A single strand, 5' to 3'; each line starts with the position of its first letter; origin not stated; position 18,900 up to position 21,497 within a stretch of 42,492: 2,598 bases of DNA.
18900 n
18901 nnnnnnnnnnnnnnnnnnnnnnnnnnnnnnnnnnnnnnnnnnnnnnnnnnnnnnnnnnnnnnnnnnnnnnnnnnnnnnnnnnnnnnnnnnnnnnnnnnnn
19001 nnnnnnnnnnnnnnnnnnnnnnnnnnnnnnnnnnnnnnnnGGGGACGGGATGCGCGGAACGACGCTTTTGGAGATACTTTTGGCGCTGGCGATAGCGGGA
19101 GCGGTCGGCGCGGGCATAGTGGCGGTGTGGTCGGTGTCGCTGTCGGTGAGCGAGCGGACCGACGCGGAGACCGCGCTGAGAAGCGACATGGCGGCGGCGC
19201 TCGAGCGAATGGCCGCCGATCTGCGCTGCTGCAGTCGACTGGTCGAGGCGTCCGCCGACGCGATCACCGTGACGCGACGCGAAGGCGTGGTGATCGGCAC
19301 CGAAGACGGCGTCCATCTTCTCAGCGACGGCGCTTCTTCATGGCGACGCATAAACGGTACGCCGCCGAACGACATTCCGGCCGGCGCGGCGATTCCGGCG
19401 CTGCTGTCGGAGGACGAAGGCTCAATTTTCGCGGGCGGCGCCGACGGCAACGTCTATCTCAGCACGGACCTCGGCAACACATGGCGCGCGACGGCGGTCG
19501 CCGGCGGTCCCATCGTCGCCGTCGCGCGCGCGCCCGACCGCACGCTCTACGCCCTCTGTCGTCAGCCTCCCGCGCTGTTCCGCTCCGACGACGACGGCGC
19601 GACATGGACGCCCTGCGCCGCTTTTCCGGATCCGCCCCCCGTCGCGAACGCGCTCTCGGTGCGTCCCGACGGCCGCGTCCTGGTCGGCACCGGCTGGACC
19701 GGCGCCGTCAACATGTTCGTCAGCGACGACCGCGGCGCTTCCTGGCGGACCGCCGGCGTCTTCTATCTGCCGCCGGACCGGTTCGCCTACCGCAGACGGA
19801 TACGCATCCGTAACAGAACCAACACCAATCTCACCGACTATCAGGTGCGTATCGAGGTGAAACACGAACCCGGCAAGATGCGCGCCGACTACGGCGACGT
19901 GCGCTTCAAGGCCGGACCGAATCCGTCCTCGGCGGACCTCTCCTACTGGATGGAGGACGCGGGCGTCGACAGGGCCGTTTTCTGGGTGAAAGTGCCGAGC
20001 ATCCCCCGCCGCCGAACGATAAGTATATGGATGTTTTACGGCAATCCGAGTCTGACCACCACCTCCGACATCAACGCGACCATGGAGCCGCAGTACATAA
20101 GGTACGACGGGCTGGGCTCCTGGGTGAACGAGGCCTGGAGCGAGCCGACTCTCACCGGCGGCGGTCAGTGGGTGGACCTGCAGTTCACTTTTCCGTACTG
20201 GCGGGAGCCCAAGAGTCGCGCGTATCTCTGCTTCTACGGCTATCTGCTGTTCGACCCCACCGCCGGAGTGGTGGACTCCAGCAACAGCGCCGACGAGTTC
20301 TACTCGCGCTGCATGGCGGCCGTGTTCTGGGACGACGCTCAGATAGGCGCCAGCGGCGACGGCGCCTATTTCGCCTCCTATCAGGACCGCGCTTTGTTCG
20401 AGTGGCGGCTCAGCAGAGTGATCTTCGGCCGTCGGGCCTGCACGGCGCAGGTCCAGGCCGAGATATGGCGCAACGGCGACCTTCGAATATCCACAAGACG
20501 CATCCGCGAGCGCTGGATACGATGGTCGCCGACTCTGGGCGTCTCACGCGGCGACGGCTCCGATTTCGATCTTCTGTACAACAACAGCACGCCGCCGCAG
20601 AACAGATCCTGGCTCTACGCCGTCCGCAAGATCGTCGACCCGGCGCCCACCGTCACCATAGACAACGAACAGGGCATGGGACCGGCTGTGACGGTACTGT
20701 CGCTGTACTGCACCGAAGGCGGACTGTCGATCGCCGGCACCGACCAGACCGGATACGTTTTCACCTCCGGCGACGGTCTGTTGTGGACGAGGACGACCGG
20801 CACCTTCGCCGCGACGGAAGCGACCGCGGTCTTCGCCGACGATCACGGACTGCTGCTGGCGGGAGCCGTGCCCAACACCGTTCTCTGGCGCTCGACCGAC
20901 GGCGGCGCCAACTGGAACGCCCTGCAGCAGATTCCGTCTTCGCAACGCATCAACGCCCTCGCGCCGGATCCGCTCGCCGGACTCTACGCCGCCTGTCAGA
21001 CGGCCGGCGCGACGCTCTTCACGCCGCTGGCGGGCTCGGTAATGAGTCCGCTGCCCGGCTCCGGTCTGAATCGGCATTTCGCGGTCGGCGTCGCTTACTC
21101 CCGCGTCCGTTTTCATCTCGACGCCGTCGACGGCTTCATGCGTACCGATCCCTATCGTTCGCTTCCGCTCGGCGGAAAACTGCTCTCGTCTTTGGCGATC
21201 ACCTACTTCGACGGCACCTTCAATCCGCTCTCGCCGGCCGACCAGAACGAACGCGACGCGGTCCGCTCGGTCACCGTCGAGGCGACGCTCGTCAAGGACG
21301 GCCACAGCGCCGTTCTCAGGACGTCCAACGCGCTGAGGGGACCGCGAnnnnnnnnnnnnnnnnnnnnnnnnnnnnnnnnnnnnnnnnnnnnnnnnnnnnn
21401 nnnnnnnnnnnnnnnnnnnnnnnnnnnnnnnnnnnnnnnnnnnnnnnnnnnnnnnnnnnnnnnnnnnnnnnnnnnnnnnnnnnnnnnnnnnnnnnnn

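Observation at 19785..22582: Duplicated roughly 290-aa module (DUF2341 plus an uncharacterised NIDO-like domain) shared by the two large pseudopilin-like proteins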

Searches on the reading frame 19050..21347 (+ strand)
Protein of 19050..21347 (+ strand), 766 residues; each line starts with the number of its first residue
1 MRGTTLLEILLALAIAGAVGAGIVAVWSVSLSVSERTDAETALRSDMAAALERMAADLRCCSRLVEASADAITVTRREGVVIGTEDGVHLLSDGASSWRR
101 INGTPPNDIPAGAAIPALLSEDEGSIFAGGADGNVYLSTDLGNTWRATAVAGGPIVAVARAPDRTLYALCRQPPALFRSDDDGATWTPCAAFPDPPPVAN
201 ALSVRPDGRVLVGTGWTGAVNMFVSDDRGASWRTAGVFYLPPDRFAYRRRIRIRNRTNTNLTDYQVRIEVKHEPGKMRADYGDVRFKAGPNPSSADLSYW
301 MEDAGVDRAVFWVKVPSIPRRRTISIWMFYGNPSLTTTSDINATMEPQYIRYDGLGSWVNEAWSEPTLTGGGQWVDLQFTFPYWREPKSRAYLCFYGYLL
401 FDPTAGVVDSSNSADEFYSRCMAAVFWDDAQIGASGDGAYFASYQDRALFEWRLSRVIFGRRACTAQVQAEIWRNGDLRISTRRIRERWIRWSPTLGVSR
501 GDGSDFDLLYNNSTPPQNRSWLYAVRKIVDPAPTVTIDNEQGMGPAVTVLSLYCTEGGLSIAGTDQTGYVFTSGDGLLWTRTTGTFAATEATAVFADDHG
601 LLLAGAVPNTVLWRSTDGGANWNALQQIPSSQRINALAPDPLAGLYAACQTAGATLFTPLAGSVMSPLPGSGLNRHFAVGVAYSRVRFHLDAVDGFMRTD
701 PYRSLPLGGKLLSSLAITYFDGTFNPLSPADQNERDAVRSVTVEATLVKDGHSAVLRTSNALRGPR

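Call 5: search_protein_families(library=pfam, proteins=[window:19050-21347:+], max_evalue=1)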
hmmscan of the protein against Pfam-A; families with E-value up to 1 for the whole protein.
window:19050-21347:+ (766 aa): 9 families
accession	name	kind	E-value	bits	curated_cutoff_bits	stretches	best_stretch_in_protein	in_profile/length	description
PF10102.14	DUF2341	-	2e-14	54.2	23.4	1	280-354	1-70/84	Domain of unknown function (DUF2341)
PF15902.12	Sortilin-Vps10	-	5e-07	29.3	33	1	176-235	3-60/446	Sortilin, neurotensin receptor 3,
PF13088.12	BNR_2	-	8.5e-07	29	31.4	1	134-238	139-254/277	BNR repeat-like domain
PF02012.26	BNR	-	8.5e-07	28.5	27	0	613-623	1-11/12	BNR/Asp-box repeat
PF19755.4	DUF6242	-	0.00026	21.4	29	0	78-145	154-217/217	Domain of unknown function (DUF6242)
PF15899.11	BNR_6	-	0.00043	20.5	27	0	223-232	2-11/14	BNR-Asp box repeat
PF14870.12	PSII_BNR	-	0.01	15.5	27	1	70-163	66-156/303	Photosynthesis system II assembly factor YCF48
PF06305.16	LapA_dom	-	0.13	12.7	28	1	8-34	16-42/64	Lipopolysaccharide assembly protein A domain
PF07963.17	N_methyl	-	0.92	9.6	21.2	0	2-23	5-26/27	Prokaryotic N-terminal methylation motif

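Call 7: search_protein_families(library=ncbifam, proteins=[window:19050-21347:+], max_evalue=1)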
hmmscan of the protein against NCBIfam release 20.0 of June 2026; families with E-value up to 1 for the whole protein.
window:19050-21347:+ (766 aa): 5 families
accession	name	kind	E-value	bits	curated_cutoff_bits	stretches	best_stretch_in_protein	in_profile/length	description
NF045728.1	glycosyl_F510_1955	equivalog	2.9e-15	56.2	175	3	138-234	77-172/246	F510_1955 family glycosylhydrolase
NF010237.0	PRK13684.1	equivalog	0.01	14.9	326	0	121-149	268-296/334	photosynthesis system II assembly factor Ycf48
TIGR01707.1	gspI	equivalog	0.021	15.3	44.35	1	3-51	1-43/101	type II secretion system minor pseudopilin GspI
TIGR01711.1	gspJ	equivalog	0.093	12.5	64.85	1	2-61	1-60/192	type II secretion system minor pseudopilin GspJ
TIGR02532.1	IV_pilin_GFxxxE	domain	0.8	9.7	16.3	0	5-22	5-22/24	prepilin-type N-terminal cleavage/methylation domain-containing protein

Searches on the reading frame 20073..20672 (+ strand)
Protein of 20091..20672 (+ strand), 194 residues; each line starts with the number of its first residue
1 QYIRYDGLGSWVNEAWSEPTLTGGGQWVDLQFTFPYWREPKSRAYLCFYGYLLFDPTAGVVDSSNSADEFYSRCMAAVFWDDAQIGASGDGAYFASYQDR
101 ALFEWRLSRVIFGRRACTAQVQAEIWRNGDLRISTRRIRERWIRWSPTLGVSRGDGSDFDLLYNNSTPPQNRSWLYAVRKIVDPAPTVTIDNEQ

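Call 6: search_protein_families(library=pfam, proteins=[window:20091-20672:+], max_evalue=10)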
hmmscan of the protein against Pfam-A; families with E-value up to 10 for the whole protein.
seq(194 aa): 1 family
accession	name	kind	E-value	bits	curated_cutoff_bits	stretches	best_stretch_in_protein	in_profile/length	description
PF18544.7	Polo_box_3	-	0.32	12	34.2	1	106-137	1-32/97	Polo box domain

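Call 18: search_protein_representatives(alignment_id=A1)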
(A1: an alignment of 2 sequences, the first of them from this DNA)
Query: 2 sequences, 210 profile positions. Proteins with E-value up to 0.001 (for the whole library): 723; up to 1e-10: 117; up to 1e-30: 17. The best 150 are listed.
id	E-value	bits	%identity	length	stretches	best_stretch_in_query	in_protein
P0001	1.3e-106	371.2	-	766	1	1-210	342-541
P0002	7.4e-46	172.8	-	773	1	2-210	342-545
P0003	3.2e-45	170.7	-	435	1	2-210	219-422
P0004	7.1e-45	169.6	-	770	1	1-209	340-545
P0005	3.0e-44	167.5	-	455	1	4-210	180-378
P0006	1.1e-43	165.7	-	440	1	1-210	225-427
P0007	5.3e-40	153.6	-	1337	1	6-203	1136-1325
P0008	4.1e-39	150.7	-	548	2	32-182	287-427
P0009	3.3e-37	144.5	-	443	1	1-208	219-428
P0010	8.7e-37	143.1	-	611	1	3-210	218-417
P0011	1.1e-35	139.5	-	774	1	14-193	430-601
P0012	9.7e-35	136.4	-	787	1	2-210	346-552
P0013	1.6e-33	132.4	-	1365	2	37-204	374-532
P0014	3.1e-33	131.5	-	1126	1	8-202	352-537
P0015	9.2e-33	130.0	-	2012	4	36-181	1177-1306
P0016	1.5e-32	129.3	-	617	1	7-192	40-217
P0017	1.1e-31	126.5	-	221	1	8-183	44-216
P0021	3.7e-28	114.9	-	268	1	4-185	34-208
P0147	6.9e-10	55.2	-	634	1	35-210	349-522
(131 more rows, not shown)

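Call 19: search_protein_families(library=pfam, proteins=[P0002, P0003, P0005, P0007, P0008, P0010, P0011, P0016, P0017, P0021], max_evalue=0.01)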
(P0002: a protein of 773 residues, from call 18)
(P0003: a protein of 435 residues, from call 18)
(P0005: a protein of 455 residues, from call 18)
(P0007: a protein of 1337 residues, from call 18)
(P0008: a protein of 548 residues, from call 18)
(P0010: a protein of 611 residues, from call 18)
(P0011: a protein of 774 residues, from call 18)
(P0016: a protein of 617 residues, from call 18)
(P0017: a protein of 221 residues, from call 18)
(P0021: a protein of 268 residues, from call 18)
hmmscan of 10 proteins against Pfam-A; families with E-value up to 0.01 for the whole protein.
P0002 (773 aa): 8 families
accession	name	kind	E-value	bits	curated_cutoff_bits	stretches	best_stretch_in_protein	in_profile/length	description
PF10102.14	DUF2341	-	4.8e-17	62.6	23.4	1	281-344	1-65/84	Domain of unknown function (DUF2341)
PF15902.12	Sortilin-Vps10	-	6.9e-09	35.4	33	2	135-235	2-111/446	Sortilin, neurotensin receptor 3,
PF02012.26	BNR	-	2.7e-08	33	27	0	618-628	1-11/12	BNR/Asp-box repeat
PF07494.17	Reg_prop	-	3.3e-07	30.1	20.4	0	154-173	4-23/24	Two component regulator propeller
PF14870.12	PSII_BNR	-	9.2e-06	25.6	27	0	66-167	61-158/303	Photosynthesis system II assembly factor YCF48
PF13859.12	BNR_3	-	0.00092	19.1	27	0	176-234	152-211/308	BNR repeat-like domain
PF07963.17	N_methyl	-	0.0013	18.6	21.2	1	3-24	5-26/27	Prokaryotic N-terminal methylation motif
PF13088.12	BNR_2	-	0.0077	16.1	31.4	0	161-238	125-203/277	BNR repeat-like domain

P0003 (435 aa): 1 family
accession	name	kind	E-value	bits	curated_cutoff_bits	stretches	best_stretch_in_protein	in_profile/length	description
PF10102.14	DUF2341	-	3.1e-21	76.1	23.4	1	159-222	1-66/84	Domain of unknown function (DUF2341)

P0005 (455 aa): 2 families
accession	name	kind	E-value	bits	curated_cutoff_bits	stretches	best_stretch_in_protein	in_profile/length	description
PF10102.14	DUF2341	-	1e-20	74.4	23.4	1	116-181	1-66/84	Domain of unknown function (DUF2341)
PF06119.19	NIDO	-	0.0014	19.1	25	0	227-275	2-48/186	Nidogen-like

P0007 (1337 aa): 5 families
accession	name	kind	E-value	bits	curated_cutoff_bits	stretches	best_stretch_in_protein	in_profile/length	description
PF10102.14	DUF2341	-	1.3e-17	64.4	23.4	1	1067-1133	1-64/84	Domain of unknown function (DUF2341)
PF07495.19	Y_Y_Y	-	2.1e-11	44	26.6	0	428-453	30-55/65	Y_Y_Y domain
PF24421.1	Ig_J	-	9.9e-07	29.3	29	0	655-695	63-103/104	Tip attachment protein J, Ig-like domain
PF19077.6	Big_13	-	2.3e-06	28.4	27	0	772-800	70-98/102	Bacterial Ig-like domain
PF12245.14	Big_3_2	-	0.003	18.2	23.3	0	483-577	21-113/122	Bacterial Ig-like domain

P0008 (548 aa): 0 families

P0010 (611 aa): 2 families
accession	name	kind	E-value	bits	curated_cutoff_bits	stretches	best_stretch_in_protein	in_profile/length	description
PF10102.14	DUF2341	-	1e-18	68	23.4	1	155-221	1-67/84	Domain of unknown function (DUF2341)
PF14741.12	GH114_assoc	-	0.0015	19.2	22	1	437-514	38-113/126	N-terminal glycosyl-hydrolase-114-associated domain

P0011 (774 aa): 4 families
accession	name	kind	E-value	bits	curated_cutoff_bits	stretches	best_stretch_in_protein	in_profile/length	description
PF17957.7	Big_7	-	3.9e-13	50.3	24.1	1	632-685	17-59/70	Bacterial Ig domain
PF19077.6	Big_13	-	3.4e-05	24.7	27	0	269-310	51-92/102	Bacterial Ig-like domain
PF24893.1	DUF7743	-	0.00044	20.4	27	0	614-704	3-88/120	Domain of unknown function (DUF7743)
PF06119.19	NIDO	-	0.0013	19.2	25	0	467-516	2-49/186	Nidogen-like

P0016 (617 aa): 1 family
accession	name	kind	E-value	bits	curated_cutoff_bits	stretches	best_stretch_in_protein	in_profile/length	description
PF06119.19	NIDO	-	1.1e-05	26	25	1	84-132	2-48/186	Nidogen-like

P0017 (221 aa): 0 families

P0021 (268 aa): 1 family
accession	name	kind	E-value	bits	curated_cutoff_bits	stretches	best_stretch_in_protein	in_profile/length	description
PF06119.19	NIDO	-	2.1e-06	28.3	25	1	84-131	3-48/186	Nidogen-like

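Call 31: find_encoding_contigs(protein=P0009, flank=10000, max_places=3)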
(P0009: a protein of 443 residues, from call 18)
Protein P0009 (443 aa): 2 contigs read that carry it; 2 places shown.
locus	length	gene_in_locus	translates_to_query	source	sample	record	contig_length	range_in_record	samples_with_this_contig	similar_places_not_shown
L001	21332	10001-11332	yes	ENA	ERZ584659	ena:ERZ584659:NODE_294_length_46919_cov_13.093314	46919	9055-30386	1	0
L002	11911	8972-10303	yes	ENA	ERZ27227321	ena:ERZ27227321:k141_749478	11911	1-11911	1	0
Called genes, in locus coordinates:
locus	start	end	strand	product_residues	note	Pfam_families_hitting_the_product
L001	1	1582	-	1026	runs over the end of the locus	PF05345:He_PIG, PF22352:K319L-like_PKD (faint), PF05345:He_PIG, PF00801:PKD, PF02415:Chlam_PMP (faint), PF18911:PKD_4, PF13229:Beta_helix, PF17161:DUF5123 (weak)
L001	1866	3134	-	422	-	PF08245:Mur_ligase_M, PF27239:FOL3_C, PF02875:Mur_ligase_C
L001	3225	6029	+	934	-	PF00005:ABC_tran (faint), PF02463:SMC_N (faint), PF06745:ATPase (faint), PF13191:AAA_16 (faint), PF13304:AAA_21 (faint), PF13555:AAA_29 (faint), PF17760:UvrA_inter, PF17755:UvrA_DNA-bind, +1 more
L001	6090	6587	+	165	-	-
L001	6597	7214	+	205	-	PF01467:CTP_transf_like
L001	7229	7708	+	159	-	-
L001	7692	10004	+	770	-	PF25852:DUF6242_C (faint), PF14870:PSII_BNR (faint), PF15902:Sortilin-Vps10 (faint), PF10102:DUF2341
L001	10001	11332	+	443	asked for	PF14341:PilX_N (weak), PF10102:DUF2341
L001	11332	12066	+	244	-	PF13401:AAA_22 (weak), PF02223:Thymidylate_kin, PF13521:AAA_28 (weak)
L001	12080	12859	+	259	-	PF13177:DNA_pol3_delta2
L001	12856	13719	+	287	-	PF04468:PSP1, PF28472:PSP1_3rd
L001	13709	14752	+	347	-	PF02547:Queuosine_synth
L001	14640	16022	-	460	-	PF00275:EPSP_synthase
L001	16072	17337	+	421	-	PF07690:MFS_1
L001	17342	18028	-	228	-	-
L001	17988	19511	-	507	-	PF00294:PfkB, PF01467:CTP_transf_like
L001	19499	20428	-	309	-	PF21570:ArgZ-like_C_2nd (weak)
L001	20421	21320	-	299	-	PF03279:Lip_A_acyltrans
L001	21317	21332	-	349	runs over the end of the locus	PF02606:LpxK, PF00148:Oxidored_nitro (faint)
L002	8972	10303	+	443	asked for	PF14341:PilX_N (weak), PF10102:DUF2341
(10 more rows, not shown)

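Call 32: find_encoding_contigs(protein=P0003, flank=10000, max_places=3)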
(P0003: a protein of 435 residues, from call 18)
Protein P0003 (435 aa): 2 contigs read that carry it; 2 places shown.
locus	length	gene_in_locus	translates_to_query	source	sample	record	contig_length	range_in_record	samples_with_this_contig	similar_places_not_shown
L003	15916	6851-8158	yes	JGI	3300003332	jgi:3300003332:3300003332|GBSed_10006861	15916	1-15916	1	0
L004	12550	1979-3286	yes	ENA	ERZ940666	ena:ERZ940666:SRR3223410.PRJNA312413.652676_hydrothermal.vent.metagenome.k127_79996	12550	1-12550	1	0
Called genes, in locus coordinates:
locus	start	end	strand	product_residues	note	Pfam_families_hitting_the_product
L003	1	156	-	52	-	?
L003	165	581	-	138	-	-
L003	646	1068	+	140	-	-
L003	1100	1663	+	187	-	-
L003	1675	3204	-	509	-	PF13243:SQHop_cyclase_C (faint)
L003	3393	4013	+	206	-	PF01467:CTP_transf_like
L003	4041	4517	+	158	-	-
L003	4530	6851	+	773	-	PF14870:PSII_BNR (faint), PF25852:DUF6242_C (weak), PF07494:Reg_prop (faint), PF02012:BNR (faint), PF15902:Sortilin-Vps10 (faint), PF10102:DUF2341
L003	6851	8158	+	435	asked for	PF10102:DUF2341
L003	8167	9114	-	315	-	PF01740:STAS, PF00149:Metallophos (faint), PF12850:Metallophos_2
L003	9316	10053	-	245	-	-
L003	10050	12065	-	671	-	PF01751:Toprim, PF01131:Topoisom_bac, PF01396:Zn_ribbon_Top1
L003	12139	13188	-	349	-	PF03739:LptF_LptG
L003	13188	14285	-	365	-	PF03739:LptF_LptG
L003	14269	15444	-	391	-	PF01171:ATP_bind_3, PF11734:TilS_C (weak)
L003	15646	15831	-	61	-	-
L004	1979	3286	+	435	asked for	PF10102:DUF2341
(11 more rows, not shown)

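Call 54: find_encoding_contigs(protein=P0001, flank=6000, max_places=3)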
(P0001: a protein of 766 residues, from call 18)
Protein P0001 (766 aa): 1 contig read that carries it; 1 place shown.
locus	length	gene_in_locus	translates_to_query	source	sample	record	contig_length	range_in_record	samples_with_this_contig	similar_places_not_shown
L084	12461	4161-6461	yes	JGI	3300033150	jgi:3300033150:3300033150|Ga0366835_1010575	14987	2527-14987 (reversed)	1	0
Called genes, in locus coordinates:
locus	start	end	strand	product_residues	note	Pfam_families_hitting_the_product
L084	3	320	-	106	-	?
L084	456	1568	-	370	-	PF00383:dCMP_cyt_deam_1, PF14437:MafB19-deam, PF01872:RibD_C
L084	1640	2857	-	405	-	-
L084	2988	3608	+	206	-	PF01467:CTP_transf_like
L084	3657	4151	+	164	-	PF07963:N_methyl (weak)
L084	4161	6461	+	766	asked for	PF25852:DUF6242_C (weak), PF15902:Sortilin-Vps10 (faint), PF13088:BNR_2 (faint), PF02012:BNR (faint), PF10102:DUF2341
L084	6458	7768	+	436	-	PF10102:DUF2341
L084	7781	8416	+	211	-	PF03162:Y_phosphatase2, PF22741:PTP-NADK, PF00782:DSPc, PF22785:Tc-R-P, PF04273:BLH_phosphatase (weak), PF22784:PTP-SAK, PF14566:PTPlike_phytase (weak), PF13350:Y_phosphatase3 (weak)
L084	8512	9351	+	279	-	PF01048:PNP_UDP_1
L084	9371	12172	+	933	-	PF00133:tRNA-synt_1, PF09334:tRNA-synt_1g, PF13603:tRNA-synt_1_2 (weak), PF01406:tRNA-synt_1e, PF01921:tRNA-synt_1f (weak), PF08264:Anticodon_1, PF06827:zf-FPG_IleRS (weak)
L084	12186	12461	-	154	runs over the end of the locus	PF02075:RuvC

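Call 66: find_encoding_contigs(protein=P0147, flank=8000, max_places=2)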
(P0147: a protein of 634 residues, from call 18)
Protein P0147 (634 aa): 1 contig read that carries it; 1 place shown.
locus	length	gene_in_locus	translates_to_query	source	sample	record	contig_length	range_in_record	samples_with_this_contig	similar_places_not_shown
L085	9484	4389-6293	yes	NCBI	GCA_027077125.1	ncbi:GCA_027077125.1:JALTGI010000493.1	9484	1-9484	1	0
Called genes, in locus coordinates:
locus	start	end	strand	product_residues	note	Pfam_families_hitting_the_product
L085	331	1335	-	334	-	PF00520:Ion_trans (weak), PF07885:Ion_trans_2, PF02254:TrkA_N, PF02080:TrkA_C (weak)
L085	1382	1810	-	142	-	-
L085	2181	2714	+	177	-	PF01931:NTPase_I-T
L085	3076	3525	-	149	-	PF01022:HTH_5 (weak), PF13404:HTH_AsnC-type, PF13412:HTH_24, PF01037:AsnC_trans_reg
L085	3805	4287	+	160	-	-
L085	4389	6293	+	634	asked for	PF10102:DUF2341, PF06119:NIDO (faint), PF14741:GH114_assoc (weak)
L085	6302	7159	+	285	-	-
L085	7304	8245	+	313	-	PF18551:TackOD1, PF21344:Zn_ribbon_LysW (faint)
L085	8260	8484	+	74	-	-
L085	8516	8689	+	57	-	-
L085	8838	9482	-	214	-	?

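Call 67: find_encoding_contigs(protein=P0010, flank=8000, max_places=2)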
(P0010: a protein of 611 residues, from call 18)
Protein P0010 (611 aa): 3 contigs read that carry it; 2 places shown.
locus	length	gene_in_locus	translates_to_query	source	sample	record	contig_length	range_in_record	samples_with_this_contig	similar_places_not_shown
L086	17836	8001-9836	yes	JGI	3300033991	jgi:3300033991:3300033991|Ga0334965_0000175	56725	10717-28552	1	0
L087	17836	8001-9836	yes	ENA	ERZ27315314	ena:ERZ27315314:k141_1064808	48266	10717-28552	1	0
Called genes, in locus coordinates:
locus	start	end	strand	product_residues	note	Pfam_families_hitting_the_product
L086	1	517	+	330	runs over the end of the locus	PF01368:DHH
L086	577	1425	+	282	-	PF20703:nSTAND1 (weak), PF00005:ABC_tran, PF02463:SMC_N (weak), PF13304:AAA_21 (weak)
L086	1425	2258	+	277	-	PF00005:ABC_tran, PF02463:SMC_N, PF13304:AAA_21 (faint)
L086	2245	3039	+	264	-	PF02361:CbiQ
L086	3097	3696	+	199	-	PF01380:SIS, PF13580:SIS_2 (weak)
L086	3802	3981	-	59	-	-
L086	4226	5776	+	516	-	PF00437:T2SSE, PF23989:PilB3_C (faint)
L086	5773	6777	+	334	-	PF00482:T2SSF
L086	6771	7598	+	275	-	PF00482:T2SSF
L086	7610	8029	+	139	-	-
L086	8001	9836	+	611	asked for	PF10102:DUF2341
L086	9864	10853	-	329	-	PF18551:TackOD1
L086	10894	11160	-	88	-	-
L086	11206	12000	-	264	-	PF02830:V4R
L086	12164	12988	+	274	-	-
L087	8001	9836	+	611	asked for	PF10102:DUF2341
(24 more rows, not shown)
